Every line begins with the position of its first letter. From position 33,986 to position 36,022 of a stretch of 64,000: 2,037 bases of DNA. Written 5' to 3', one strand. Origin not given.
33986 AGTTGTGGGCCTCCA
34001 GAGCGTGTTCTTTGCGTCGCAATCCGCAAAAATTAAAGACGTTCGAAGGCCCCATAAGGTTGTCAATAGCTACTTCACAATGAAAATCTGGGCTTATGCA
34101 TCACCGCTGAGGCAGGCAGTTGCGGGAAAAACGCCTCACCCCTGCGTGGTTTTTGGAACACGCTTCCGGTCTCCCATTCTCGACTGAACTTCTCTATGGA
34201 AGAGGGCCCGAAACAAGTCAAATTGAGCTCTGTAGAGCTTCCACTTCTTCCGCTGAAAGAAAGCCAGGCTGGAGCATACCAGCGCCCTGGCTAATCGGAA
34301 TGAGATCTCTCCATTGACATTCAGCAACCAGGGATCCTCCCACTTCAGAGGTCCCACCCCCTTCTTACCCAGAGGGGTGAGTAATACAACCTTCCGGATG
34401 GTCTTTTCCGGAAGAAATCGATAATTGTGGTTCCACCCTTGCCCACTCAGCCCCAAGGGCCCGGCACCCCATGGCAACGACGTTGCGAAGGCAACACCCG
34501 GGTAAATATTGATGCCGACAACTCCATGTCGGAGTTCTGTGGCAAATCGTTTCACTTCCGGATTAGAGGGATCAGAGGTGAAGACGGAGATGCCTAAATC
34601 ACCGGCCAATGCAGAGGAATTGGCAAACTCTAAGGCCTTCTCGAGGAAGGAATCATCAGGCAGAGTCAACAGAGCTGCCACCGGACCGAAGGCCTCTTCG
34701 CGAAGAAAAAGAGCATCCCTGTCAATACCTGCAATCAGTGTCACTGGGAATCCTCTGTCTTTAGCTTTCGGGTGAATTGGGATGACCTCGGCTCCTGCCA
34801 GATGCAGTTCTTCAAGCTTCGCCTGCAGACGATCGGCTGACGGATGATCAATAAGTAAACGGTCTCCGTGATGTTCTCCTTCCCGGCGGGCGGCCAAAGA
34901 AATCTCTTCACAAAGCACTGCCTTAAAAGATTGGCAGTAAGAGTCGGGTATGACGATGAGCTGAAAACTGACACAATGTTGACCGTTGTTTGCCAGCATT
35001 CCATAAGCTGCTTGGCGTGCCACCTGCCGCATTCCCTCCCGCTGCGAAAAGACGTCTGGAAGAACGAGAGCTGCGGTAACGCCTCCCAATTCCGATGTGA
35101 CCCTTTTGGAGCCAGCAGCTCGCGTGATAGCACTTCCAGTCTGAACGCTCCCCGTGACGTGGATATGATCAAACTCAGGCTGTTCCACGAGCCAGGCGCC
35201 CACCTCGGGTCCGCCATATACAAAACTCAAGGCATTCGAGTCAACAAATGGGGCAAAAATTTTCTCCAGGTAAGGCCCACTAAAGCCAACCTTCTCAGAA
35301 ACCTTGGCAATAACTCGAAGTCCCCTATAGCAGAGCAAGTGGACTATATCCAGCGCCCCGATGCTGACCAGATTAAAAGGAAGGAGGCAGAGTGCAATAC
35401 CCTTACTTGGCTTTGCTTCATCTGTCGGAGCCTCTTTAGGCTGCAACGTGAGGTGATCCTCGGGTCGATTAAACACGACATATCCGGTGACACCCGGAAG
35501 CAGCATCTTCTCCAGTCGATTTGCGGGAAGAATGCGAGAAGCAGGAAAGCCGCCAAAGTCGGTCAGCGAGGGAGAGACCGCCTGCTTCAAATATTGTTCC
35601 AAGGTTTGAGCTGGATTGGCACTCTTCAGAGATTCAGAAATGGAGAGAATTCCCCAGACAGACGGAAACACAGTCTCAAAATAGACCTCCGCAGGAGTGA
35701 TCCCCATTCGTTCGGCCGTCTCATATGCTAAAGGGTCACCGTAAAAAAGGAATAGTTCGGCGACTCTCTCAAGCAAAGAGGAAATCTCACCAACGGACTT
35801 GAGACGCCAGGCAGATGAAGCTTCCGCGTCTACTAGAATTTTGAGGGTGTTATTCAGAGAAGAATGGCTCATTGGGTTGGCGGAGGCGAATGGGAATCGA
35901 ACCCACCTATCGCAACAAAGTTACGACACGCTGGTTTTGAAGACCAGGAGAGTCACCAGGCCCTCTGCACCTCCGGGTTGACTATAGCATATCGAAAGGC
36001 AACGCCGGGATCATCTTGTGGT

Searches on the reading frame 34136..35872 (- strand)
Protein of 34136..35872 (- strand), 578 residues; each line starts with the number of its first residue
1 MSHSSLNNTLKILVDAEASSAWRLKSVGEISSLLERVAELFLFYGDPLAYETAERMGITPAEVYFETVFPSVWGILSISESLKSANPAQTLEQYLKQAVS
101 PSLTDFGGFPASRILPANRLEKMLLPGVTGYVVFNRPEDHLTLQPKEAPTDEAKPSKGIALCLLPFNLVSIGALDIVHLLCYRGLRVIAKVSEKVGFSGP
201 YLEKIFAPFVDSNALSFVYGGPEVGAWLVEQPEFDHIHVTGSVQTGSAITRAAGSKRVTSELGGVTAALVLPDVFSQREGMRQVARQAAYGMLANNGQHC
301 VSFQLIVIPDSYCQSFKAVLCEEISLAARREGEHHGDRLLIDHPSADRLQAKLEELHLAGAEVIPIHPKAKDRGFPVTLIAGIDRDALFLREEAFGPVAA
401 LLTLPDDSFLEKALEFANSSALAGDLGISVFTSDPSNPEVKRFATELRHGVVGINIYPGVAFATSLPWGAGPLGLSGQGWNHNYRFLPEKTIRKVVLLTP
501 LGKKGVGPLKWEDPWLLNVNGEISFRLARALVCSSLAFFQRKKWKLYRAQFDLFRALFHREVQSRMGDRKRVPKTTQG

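Call 6: search_protein_families(library=pfam, proteins=[window:34136-35872:-])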
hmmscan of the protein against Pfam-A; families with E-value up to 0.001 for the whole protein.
window:34136-35872:- (578 aa): 1 family
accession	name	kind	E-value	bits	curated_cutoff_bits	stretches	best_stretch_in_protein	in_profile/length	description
PF00171.27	Aldedh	-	3.5e-38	131.8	23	1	154-469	125-436/461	Aldehyde dehydrogenase family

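Call 8: search_protein_families(library=ncbifam, proteins=[window:34136-35872:-])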
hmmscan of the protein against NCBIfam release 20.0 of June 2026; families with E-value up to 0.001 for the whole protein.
window:34136-35872:- (578 aa): 37 families (the best 25 are shown)
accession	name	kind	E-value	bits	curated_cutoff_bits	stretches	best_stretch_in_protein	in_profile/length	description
TIGR03250.1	PhnAcAld_DH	equivalog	5.6e-24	84.6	635.65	1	184-468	167-441/472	phosphonoacetaldehyde dehydrogenase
NF010000.0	PRK13473.1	subfamily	3.4e-23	82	615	1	184-482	166-456/475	aminobutyraldehyde dehydrogenase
NF006916.0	PRK09407.1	equivalog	1.7e-22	79.8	521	1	145-482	145-476/526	succinic semialdehyde dehydrogenase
NF040648.1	lactal_redase_Meth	equivalog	2.9e-22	79.3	650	1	189-459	162-426/463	lactaldehyde dehydrogenase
TIGR04284.1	aldehy_Rv0768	hypoth_equivalog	1.1e-20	74.1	775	1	223-470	211-452/480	aldehyde dehydrogenase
NF045736.1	PaDhStyDRhodo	equivalog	1.1e-19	70.3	800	1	184-496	171-475/479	phenylacetaldehyde dehydrogenase StyD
NF045701.1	BenzalDHMdlD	equivalog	2.2e-19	69.4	550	1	158-496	111-432/436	NAD(P)-dependent benzaldehyde dehydrogenase MdlD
NF040869.1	G3PDH_Arch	equivalog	1.6e-18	66.7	780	1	158-459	160-455/502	NADP-dependent glyceraldehyde-3-phosphate dehydrogenase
TIGR01780.1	SSADH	subfamily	9.2e-18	64.3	646.35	1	221-468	184-424/448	succinate-semialdehyde dehydrogenase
NF045735.1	PaDhStyDPseudo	equivalog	1.6e-17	63.4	850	1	213-496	204-479/483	phenylacetaldehyde dehydrogenase StyD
NF007352.0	PRK09847.1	equivalog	4e-17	61.9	850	1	184-460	185-457/495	aldehyde dehydrogenase PuuC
NF047626.1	SulfactDhSafD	equivalog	4.5e-17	62.2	700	1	158-469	127-427/454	sulfoacetaldehyde dehydrogenase SafD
NF052305.1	DioxValDhHalo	equivalog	6.1e-17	61.7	750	1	220-455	207-439/483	2,5-dioxovalerate dehydrogenase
NF042989.1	AldDh_AldH_Clos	equivalog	1.5e-16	60.2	800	1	220-457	190-420/458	aldehyde dehydrogenase AldH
TIGR01804.1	BADH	equivalog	2.2e-16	59.4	668.6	1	218-470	196-445/467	betaine-aldehyde dehydrogenase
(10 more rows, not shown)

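Call 17: find_homologous_proteins(query=window:34136-35872:-, max_evalue=1e-10)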
Query window:34136-35872:- (578 aa): 115 proteins with E <= 1e-10 among 8000 candidates.
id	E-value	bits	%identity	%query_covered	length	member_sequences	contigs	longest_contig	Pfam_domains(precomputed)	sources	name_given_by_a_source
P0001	0.0e+0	1298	99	100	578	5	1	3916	PF00171.28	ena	-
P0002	0.0e+0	1133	86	100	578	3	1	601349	PF00171.28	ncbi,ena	-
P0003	0.0e+0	1092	83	100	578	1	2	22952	PF00171.28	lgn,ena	-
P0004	0.0e+0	1082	82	100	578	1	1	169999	PF00171.28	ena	-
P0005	0.0e+0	1012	77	100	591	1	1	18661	PF00171.28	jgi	jgi:acyl-CoA reductase-like NAD-dependent aldehyde dehydrogenase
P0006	4.0e-277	938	72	99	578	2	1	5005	PF00171.28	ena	-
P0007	9.9e-272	921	71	99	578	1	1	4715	PF00171.28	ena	-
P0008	1.1e-253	861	67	99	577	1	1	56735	PF00171.28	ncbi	ncbi:MAG: aldehyde dehydrogenase family protein [Terriglobia bacterium]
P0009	1.7e-190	652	53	99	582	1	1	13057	PF00171.28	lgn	-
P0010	4.7e-190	651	55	99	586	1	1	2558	PF00171.28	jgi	jgi:acyl-CoA reductase-like NAD-dependent aldehyde dehydrogenase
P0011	5.1e-188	644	52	99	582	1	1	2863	PF00171.28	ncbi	-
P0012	1.4e-185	636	53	99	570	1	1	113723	PF00171.28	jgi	-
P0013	6.7e-184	631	53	99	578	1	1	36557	PF00171.28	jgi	jgi:acyl-CoA reductase-like NAD-dependent aldehyde dehydrogenase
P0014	9.1e-184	630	51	98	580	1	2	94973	PF00171.28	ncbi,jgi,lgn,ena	-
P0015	5.4e-183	628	52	97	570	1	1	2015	PF00171.28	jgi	jgi:acyl-CoA reductase-like NAD-dependent aldehyde dehydrogenase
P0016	1.4e-181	623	53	97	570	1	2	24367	PF00171.28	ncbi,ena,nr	ncbi:MAG: aldehyde dehydrogenase [Acidobacteria bacterium]|nr:aldehyde dehydrogenase [Acidobacteriot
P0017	2.1e-181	622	52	99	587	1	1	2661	PF00171.28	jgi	jgi:acyl-CoA reductase-like NAD-dependent aldehyde dehydrogenase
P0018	6.9e-181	621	52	98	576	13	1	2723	PF00171.28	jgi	jgi:acyl-CoA reductase-like NAD-dependent aldehyde dehydrogenase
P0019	8.7e-181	620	50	98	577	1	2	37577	PF00171.28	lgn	-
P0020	1.4e-180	620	51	97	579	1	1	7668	PF00171.28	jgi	jgi:Aldehyde dehydrogenase family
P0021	1.7e-180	619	51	97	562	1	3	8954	PF00171.28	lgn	-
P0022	5.0e-180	618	51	99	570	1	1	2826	PF00171.28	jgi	jgi:acyl-CoA reductase-like NAD-dependent aldehyde dehydrogenase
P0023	2.8e-179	615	52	98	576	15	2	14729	PF00171.28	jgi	jgi:acyl-CoA reductase-like NAD-dependent aldehyde dehydrogenase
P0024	5.6e-179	614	51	98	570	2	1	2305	PF00171.28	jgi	-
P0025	3.2e-177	609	51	97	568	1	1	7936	PF00171.28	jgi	jgi:acyl-CoA reductase-like NAD-dependent aldehyde dehydrogenase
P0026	2.6e-176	605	50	99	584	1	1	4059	PF00171.28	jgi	jgi:aldehyde dehydrogenase (NAD(P)+)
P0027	2.7e-176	605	52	94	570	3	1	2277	PF00171.28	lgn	-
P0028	3.1e-176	605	51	95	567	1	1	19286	PF00171.28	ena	-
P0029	4.4e-176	605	51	98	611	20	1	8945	PF00171.28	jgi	-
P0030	1.5e-175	603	51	94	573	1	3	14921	PF00171.28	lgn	-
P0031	2.6e-175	602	51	96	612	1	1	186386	PF00171.28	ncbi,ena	-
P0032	6.4e-175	601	51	97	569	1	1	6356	PF00171.28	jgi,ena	-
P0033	7.6e-175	601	50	99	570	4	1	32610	PF00171.28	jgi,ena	-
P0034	8.7e-175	600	50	94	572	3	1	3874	PF00171.28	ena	-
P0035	1.2e-173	597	50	98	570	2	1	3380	PF00171.28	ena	-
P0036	2.3e-173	596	51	96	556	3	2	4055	PF00171.28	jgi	jgi:aldehyde dehydrogenase (NAD(P)+)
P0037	2.8e-173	596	49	99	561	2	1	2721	PF00171.28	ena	-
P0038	3.1e-173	595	51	96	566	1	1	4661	PF00171.28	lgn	-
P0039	1.1e-172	593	50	97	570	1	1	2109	PF00171.28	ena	-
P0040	1.6e-172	593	50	98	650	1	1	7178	PF00171.28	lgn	-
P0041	2.6e-172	592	50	98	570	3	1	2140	PF00171.28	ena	-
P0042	3.0e-172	592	49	98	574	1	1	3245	PF00171.28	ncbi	-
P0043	1.2e-171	590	49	98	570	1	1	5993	PF00171.28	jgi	-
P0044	4.2e-171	588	49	99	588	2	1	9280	PF00171.28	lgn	-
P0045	2.3e-170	586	48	99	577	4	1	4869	PF00171.28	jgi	jgi:acyl-CoA reductase-like NAD-dependent aldehyde dehydrogenase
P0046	2.6e-170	586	49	98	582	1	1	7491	PF00171.28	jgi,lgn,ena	-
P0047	2.4e-169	583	51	97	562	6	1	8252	PF00171.28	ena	-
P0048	5.1e-166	572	48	98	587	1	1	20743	PF00171.28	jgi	jgi:acyl-CoA reductase-like NAD-dependent aldehyde dehydrogenase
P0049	1.3e-165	570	48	99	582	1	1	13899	PF00171.28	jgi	-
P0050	1.7e-164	566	50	97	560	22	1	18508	PF00171.28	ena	-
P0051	1.8e-164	566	50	98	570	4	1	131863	PF00171.28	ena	-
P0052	3.9e-164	565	47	99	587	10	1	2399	PF00171.28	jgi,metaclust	metaclust:\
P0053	1.3e-163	564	50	97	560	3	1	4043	PF00171.28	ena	-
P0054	3.2e-163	562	50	97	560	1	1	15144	PF00171.28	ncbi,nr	ncbi:MAG: aldehyde dehydrogenase family protein [Acidobacteria bacterium]|nr:aldehyde dehydrogenase 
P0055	4.8e-163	562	49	97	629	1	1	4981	PF00171.28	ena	-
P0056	6.1e-163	561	49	97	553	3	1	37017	PF00171.28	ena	-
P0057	8.3e-163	561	49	96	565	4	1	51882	PF00171.28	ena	-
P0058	1.1e-162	561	51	97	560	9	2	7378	PF00171.28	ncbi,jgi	-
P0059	1.1e-162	561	50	97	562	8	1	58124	PF00171.28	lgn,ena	-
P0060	1.6e-162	560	51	96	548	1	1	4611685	PF00171.28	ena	-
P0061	2.4e-162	559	47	99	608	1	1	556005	PF00171.28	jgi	jgi:acyl-CoA reductase-like NAD-dependent aldehyde dehydrogenase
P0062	5.7e-162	558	49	97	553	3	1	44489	PF00171.28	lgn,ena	-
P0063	6.0e-162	558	49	98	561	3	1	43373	PF00171.28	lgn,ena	-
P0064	1.0e-161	557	48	99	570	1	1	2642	PF00171.28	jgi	jgi:coniferyl-aldehyde dehydrogenase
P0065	2.0e-161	556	49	98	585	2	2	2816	PF00171.28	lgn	-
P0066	4.0e-161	555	50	97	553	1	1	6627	PF00171.28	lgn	-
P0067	9.3e-161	554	52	86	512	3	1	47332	PF00171.28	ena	-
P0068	2.8e-160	553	50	97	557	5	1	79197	PF00171.28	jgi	-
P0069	3.8e-160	552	50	97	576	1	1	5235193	PF00171.28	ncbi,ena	-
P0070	4.4e-160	552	50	97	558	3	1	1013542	PF00171.28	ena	-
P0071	1.9e-159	550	51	97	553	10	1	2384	PF00171.28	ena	-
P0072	2.3e-158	546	49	97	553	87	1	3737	PF00171.28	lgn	-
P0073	3.0e-158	546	50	97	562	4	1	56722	PF00171.28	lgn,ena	-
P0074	1.6e-157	544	50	96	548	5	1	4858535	PF00171.28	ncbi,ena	-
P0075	1.8e-157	543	50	96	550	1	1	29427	PF00171.28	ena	-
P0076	4.5e-157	542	49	97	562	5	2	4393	PF00171.28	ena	-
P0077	4.4e-154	532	47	98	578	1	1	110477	PF00171.28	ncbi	ncbi:MAG: aldehyde dehydrogenase [Acidobacteriota bacterium]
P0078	7.4e-153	528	53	81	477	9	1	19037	PF00171.28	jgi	jgi:acyl-CoA reductase-like NAD-dependent aldehyde dehydrogenase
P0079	1.8e-152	527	50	97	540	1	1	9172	PF00171.28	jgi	-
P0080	6.2e-152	525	49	92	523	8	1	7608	PF00171.28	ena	-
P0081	9.9e-150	518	47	96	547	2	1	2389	PF00171.28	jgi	-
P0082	1.6e-149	517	47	96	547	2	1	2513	PF00171.28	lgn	-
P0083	4.0e-145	503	55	71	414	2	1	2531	PF00171.28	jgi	jgi:aldehyde dehydrogenase (NAD(P)+)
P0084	1.7e-143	497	43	97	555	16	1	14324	PF00171.28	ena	-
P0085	1.9e-143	497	53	74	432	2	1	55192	PF00171.28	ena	-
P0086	2.3e-137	477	42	97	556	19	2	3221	PF00171.28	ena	-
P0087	1.3e-132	461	53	71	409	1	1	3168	PF00171.28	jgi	jgi:acyl-CoA reductase-like NAD-dependent aldehyde dehydrogenase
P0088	1.9e-130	454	53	68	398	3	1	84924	PF00171.28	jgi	jgi:aldehyde dehydrogenase (NAD(P)+)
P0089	1.8e-124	434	53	66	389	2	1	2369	PF00171.28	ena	-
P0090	3.1e-117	410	47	74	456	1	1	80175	PF00171.28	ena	-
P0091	1.3e-114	402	53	63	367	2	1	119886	PF00171.28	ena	-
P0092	1.5e-112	395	51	61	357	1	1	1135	PF00171.28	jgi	jgi:acyl-CoA reductase-like NAD-dependent aldehyde dehydrogenase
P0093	1.0e-110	389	53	61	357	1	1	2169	PF00171.28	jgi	jgi:coniferyl-aldehyde dehydrogenase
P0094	9.6e-104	366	50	62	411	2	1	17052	PF00171.28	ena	-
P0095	1.1e-99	352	49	64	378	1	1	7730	PF00171.28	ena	-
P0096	9.5e-98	346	54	54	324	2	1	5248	PF00171.28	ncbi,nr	ncbi:MAG: aldehyde dehydrogenase family protein, partial [Acidobacteria bacterium]|nr:aldehyde dehyd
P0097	1.3e-97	346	52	56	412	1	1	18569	PF00171.28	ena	-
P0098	1.0e-90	323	48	57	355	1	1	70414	PF00171.28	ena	-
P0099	8.5e-28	115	29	86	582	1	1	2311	PF00171.28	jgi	jgi:acyl-CoA reductase-like NAD-dependent aldehyde dehydrogenase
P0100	7.0e-25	106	32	67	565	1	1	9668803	PF00171.28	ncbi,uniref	ncbi:aldehyde dehydrogenase family protein [Nocardia sp. CA-119907]|uniref:aldehyde dehydrogenase fa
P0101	5.1e-24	103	33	56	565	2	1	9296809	PF00171.28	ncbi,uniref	ncbi:aldehyde dehydrogenase family protein [Nocardia sp. CA-129566]|uniref:aldehyde dehydrogenase fa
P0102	2.0e-21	94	26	86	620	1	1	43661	PF00171.28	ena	-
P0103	1.7e-19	88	28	67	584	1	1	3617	PF00171.28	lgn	-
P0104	2.5e-19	87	28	67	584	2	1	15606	PF00171.28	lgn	-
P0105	1.3e-17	82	28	66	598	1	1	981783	PF00171.28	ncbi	-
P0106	6.9e-17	79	28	71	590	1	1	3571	PF00171.28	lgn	-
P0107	2.3e-15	74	29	59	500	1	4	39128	PF05893.20,PF00171.28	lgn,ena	-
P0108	1.1e-14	72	29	59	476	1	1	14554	PF00171.28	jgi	jgi:succinate-semialdehyde dehydrogenase/glutarate-semialdehyde dehydrogenase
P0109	1.6e-13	68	28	54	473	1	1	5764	PF00171.28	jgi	jgi:acyl-CoA reductase-like NAD-dependent aldehyde dehydrogenase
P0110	3.2e-13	67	31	52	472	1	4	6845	PF00171.28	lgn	-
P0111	6.8e-13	66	27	66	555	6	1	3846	PF00171.28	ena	-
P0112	6.2e-12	63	28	52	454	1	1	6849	PF00171.28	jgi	jgi:succinate-semialdehyde dehydrogenase/glutarate-semialdehyde dehydrogenase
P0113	6.9e-12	63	30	52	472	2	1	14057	PF00171.28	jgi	jgi:acyl-CoA reductase-like NAD-dependent aldehyde dehydrogenase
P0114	7.4e-12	63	30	48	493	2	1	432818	PF00171.28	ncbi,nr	ncbi:betaine-aldehyde dehydrogenase [Arthrobacter sp. SPG23]|nr:betaine-aldehyde dehydrogenase [Arth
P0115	2.0e-11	61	28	54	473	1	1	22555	PF00171.28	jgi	jgi:aldehyde dehydrogenase (NAD+)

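Call 18: find_encoding_contigs(protein=P0002, flank=10000, max_places=2)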
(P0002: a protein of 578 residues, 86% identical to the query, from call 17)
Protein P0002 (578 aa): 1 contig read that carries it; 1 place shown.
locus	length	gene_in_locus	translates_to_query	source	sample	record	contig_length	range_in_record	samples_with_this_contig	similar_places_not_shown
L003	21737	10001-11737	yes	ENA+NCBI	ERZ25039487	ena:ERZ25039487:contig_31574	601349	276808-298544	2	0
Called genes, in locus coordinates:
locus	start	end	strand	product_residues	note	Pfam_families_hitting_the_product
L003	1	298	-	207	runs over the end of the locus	PF01512:Complex1_51K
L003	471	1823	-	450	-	PF00346:Complex1_49kDa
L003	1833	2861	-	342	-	PF01368:DHH, PF02272:DHHA1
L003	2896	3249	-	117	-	PF00507:Oxidored_q4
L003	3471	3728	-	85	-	PF00313:CSD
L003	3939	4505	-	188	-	PF00908:dTDP_sugar_isom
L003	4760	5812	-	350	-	PF01370:Epimerase, PF16363:GDP_Man_Dehyd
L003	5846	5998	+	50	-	-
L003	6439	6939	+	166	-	-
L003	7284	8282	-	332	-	-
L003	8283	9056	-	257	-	PF00378:ECH_1, PF16113:ECH_2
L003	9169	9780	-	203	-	-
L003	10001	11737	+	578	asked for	PF00171:Aldedh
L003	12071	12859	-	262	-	PF01553:Acyltransferase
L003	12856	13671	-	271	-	PF00781:DAGK_cat, PF19279:YegS_C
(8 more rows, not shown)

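Call 19: find_encoding_contigs(protein=P0004, flank=10000, max_places=2)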
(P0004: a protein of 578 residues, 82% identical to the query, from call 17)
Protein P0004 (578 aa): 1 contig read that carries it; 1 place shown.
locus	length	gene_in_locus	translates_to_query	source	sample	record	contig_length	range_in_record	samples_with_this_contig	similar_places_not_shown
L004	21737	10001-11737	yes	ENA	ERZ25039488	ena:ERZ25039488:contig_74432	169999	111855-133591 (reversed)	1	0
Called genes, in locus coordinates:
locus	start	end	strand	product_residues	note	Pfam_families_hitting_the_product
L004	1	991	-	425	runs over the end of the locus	PF01512:Complex1_51K, PF10531:SLBB, PF22461:SLBB_2, PF10589:NADH_4Fe-4S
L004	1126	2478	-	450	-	PF00346:Complex1_49kDa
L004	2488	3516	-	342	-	PF01368:DHH, PF02272:DHHA1 (weak)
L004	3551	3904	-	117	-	PF00507:Oxidored_q4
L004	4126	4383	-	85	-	PF00313:CSD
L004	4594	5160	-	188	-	PF00908:dTDP_sugar_isom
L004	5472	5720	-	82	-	PF01370:Epimerase, PF16363:GDP_Man_Dehyd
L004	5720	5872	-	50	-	-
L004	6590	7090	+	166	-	-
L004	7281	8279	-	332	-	-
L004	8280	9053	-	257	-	PF00378:ECH_1, PF16113:ECH_2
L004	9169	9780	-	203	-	-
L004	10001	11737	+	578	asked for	PF00171:Aldedh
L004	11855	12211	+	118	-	-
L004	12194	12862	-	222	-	PF01553:Acyltransferase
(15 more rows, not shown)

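Call 20: find_encoding_contigs(protein=P0008, flank=10000, max_places=2)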
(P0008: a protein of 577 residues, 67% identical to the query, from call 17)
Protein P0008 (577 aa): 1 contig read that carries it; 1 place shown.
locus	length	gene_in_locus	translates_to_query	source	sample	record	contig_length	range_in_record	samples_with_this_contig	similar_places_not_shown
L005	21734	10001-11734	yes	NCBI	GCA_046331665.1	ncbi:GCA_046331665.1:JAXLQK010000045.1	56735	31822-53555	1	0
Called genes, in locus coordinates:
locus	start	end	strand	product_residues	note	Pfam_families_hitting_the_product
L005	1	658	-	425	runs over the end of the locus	PF01512:Complex1_51K, PF10531:SLBB, PF22461:SLBB_2, PF10589:NADH_4Fe-4S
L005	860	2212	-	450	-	PF00346:Complex1_49kDa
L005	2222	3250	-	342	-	PF01368:DHH (weak), PF02272:DHHA1 (weak)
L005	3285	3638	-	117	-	PF00507:Oxidored_q4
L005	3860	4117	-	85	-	PF00313:CSD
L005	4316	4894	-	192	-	PF00908:dTDP_sugar_isom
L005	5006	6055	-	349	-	PF01370:Epimerase, PF16363:GDP_Man_Dehyd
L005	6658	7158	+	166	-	-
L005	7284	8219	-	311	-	-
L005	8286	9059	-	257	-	PF00378:ECH_1, PF16113:ECH_2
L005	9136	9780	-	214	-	-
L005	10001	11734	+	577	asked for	PF00171:Aldedh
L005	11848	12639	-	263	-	PF01553:Acyltransferase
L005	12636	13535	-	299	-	PF00781:DAGK_cat, PF19279:YegS_C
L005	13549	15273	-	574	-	PF00501:AMP-binding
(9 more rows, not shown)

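Call 24: find_related_loci(query=A1, collection=genome_contigs, flank=6000)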
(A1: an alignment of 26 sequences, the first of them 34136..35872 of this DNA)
Query A1 (578 aa) in genome_contigs; peptide patterns used: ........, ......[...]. (x = any residue, [..] = any of these).
31 stretches matched a pattern; 22 encode a relative of the query (tblastn E <= 1e-3); 21 distinct loci.
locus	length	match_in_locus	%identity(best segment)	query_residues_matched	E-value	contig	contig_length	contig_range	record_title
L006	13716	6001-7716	67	1-571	0e+0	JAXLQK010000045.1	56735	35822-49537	MAG: Terriglobia bacterium isolate STL-ACI1 C4.172.fa-45, whole genome shotgun sequence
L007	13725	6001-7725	86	3-577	0e+0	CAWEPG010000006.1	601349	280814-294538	MAG: uncultured Acidimicrobiia bacterium isolate MFD02159.bin.1.95 genome assembly, contig: contig_31574, whole genome s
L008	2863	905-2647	52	1-571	0e+0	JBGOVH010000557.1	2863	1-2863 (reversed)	MAG: Terriglobia bacterium isolate OBJ_0618_7090110_12 k141_9025053_length_2863_cov_13.4247, whole genome shotgun sequen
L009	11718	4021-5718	54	5-569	0e+0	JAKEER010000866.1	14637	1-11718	MAG: Acidobacteria bacterium isolate PMV_1.51 PMV_1.51.k101_1922297, whole genome shotgun sequence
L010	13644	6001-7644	53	13-561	6e-180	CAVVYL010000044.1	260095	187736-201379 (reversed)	MAG: uncultured Acidimicrobiia bacterium isolate MFD00962.bin.1.329 genome assembly, contig: contig_57171, whole genome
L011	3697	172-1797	51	7-550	0e+0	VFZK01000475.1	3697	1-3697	MAG: Acidimicrobiia bacterium isolate K_Offshore_80m_m2_092 K_Offshore_80m_m2_092_Ga0194132_10041770, whole genome shotg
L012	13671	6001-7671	50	5-575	2e-172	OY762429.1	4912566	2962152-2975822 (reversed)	MAG: Terriglobia bacterium isolate aa40cff0-ace7-4b53-8087-0ef5d3f4acaf genome assembly, chromosome: 1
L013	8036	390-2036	50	10-570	5e-171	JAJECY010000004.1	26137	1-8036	MAG: Acidobacteria bacterium isolate jk18xAbins.46 k141_1308080, whole genome shotgun sequence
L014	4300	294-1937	51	10-569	6e-174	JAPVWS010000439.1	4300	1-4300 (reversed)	MAG: Candidatus Versatilivorator vitaminiformans isolate m_rhlh7 Seq439, whole genome shotgun sequence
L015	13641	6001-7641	51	10-568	1e-168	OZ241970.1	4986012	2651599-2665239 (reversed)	MAG: Candidatus Versatilivorator sp. isolate cab9fe59-187a-48cc-98ea-4e9e5a22d3a3 genome assembly, chromosome: 1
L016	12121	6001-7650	49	8-569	4e-168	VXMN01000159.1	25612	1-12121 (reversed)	MAG: Acidobacteria bacterium isolate SB0661_bin_38 NODE_1730_length_25612_cov_17.519388, whole genome shotgun sequence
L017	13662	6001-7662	50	4-569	9e-165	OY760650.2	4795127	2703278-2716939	MAG: Terriglobia bacterium isolate 5d79d33f-5ea2-468b-941e-0445094ce055 genome assembly, chromosome: 1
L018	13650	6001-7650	49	7-568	7e-163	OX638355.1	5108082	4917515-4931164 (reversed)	MAG: Terriglobia bacterium isolate 290eebee-5386-4bec-b87c-7b5c19ab3581 genome assembly, chromosome: 1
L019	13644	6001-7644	49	10-569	5e-163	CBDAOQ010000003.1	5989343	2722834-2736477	MAG: Candidatus Versatilivorator sp. isolate 6a61018a-c988-4e23-9d40-021d3d713c5d genome assembly, contig: contig_3, who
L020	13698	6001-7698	47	9-569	1e-160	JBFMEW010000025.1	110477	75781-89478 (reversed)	MAG: Acidobacteriota bacterium isolate MAG255 MAG255_25, whole genome shotgun sequence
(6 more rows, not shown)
